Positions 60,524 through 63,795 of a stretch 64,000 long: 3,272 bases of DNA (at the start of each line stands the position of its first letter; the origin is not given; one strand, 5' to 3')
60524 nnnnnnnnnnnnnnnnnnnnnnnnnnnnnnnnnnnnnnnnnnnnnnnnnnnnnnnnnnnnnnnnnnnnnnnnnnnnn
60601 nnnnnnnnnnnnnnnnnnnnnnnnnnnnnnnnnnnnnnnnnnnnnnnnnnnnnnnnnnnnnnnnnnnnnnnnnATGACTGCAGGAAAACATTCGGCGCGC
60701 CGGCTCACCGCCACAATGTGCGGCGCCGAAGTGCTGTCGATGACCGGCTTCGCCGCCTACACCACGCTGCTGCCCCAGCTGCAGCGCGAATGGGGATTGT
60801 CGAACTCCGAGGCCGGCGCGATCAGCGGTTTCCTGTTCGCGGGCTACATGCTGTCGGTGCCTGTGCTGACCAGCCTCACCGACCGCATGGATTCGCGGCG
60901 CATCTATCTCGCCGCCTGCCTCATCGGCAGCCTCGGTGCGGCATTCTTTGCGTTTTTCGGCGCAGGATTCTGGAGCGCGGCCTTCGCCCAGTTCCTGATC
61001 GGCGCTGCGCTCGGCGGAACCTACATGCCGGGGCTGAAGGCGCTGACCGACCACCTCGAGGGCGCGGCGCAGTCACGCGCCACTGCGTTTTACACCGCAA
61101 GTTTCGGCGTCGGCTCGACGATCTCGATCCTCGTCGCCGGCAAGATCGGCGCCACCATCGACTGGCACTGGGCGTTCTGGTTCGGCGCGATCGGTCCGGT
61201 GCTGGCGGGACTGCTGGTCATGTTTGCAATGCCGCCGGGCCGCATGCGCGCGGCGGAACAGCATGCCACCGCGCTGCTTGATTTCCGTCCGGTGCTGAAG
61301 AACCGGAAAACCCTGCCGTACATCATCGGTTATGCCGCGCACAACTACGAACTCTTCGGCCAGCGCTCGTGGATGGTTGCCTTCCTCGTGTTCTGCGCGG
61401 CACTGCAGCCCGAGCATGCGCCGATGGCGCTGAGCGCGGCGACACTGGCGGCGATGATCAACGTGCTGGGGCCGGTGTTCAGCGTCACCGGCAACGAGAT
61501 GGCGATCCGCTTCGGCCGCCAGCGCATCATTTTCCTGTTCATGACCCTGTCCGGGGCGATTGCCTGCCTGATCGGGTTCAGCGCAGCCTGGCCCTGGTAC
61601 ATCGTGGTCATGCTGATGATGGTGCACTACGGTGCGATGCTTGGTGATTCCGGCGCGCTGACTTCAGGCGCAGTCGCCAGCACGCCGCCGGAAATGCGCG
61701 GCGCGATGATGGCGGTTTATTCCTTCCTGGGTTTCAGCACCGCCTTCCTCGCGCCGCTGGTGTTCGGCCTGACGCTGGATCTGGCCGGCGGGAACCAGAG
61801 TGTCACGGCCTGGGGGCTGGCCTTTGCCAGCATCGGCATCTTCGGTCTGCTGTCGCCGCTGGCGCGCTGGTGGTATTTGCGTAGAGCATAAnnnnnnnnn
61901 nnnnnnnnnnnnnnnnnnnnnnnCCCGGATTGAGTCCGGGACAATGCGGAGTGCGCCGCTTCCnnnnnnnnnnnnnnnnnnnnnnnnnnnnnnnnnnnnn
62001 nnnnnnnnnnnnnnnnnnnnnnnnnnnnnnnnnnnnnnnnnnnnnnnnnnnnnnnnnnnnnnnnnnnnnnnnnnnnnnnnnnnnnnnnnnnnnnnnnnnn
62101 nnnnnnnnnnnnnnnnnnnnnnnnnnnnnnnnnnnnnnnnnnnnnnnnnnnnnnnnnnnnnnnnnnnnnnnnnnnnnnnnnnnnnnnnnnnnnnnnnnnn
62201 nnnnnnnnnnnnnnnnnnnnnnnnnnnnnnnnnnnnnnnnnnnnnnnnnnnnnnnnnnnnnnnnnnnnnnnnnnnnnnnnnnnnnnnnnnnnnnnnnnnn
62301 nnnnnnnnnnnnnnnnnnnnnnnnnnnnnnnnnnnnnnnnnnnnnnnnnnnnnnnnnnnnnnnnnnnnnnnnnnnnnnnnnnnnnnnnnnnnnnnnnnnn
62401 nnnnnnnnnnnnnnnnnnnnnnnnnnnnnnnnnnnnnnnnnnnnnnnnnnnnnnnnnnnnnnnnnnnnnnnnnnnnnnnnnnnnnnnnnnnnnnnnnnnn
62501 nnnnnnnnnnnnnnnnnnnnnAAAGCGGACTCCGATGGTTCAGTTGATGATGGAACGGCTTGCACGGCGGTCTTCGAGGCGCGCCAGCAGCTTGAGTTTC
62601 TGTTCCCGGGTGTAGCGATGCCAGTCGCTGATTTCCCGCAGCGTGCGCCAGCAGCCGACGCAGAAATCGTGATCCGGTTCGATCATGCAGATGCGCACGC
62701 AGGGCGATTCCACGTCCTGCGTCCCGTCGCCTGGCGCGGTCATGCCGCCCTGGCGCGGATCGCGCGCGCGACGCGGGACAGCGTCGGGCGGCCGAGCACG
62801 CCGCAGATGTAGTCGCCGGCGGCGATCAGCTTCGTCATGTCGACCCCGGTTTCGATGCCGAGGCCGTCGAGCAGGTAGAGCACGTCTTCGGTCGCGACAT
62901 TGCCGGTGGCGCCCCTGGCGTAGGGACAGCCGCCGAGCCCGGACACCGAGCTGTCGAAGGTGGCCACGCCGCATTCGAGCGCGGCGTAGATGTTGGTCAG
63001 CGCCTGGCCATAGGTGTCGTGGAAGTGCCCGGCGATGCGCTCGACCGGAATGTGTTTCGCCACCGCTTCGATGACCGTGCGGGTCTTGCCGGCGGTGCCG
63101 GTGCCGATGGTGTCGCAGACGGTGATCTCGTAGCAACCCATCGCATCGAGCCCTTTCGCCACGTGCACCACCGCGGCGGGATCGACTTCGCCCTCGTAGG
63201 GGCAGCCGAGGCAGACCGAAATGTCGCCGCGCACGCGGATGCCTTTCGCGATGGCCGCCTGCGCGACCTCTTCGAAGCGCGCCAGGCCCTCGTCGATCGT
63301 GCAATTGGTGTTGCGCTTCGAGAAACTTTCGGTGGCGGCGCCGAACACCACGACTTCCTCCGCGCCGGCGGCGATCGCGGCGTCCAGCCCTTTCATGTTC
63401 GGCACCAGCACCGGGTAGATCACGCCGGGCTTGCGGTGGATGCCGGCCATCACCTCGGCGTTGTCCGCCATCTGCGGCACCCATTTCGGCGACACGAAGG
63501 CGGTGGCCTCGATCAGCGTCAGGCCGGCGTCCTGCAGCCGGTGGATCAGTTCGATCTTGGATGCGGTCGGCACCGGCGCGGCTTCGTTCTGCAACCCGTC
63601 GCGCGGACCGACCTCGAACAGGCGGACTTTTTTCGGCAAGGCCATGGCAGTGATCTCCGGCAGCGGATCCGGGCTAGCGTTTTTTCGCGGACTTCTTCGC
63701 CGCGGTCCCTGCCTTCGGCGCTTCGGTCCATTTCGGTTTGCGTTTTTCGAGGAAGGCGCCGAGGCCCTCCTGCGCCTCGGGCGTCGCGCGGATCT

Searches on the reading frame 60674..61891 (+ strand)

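Call 53: search_protein_families(library=pfam, proteins=[window:60674-61891:+])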
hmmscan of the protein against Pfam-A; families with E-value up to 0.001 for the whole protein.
window:60674-61891:+ (405 aa): 1 family
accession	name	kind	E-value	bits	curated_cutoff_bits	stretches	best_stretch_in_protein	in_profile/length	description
PF07690.21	MFS_1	-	3.5e-32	112.1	33.4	2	17-242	3-216/347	Major Facilitator Superfamily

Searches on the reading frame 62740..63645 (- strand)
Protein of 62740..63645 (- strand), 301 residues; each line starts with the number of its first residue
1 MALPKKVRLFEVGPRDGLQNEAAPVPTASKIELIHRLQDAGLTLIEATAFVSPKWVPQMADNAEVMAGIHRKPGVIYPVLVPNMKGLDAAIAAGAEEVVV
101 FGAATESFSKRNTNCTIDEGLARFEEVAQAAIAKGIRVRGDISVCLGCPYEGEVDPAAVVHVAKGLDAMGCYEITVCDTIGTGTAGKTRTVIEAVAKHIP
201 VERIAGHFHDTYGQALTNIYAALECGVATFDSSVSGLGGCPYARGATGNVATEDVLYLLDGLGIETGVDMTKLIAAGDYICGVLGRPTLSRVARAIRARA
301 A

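Call 53: search_protein_families(library=pfam, proteins=[window:62740-63645:-])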
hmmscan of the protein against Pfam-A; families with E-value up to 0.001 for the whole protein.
window:62740-63645:- (301 aa): 1 family
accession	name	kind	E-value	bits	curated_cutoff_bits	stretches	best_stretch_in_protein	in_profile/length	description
PF00682.25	HMGL-like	-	6.4e-52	177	29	1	6-279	1-259/260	HMGL-like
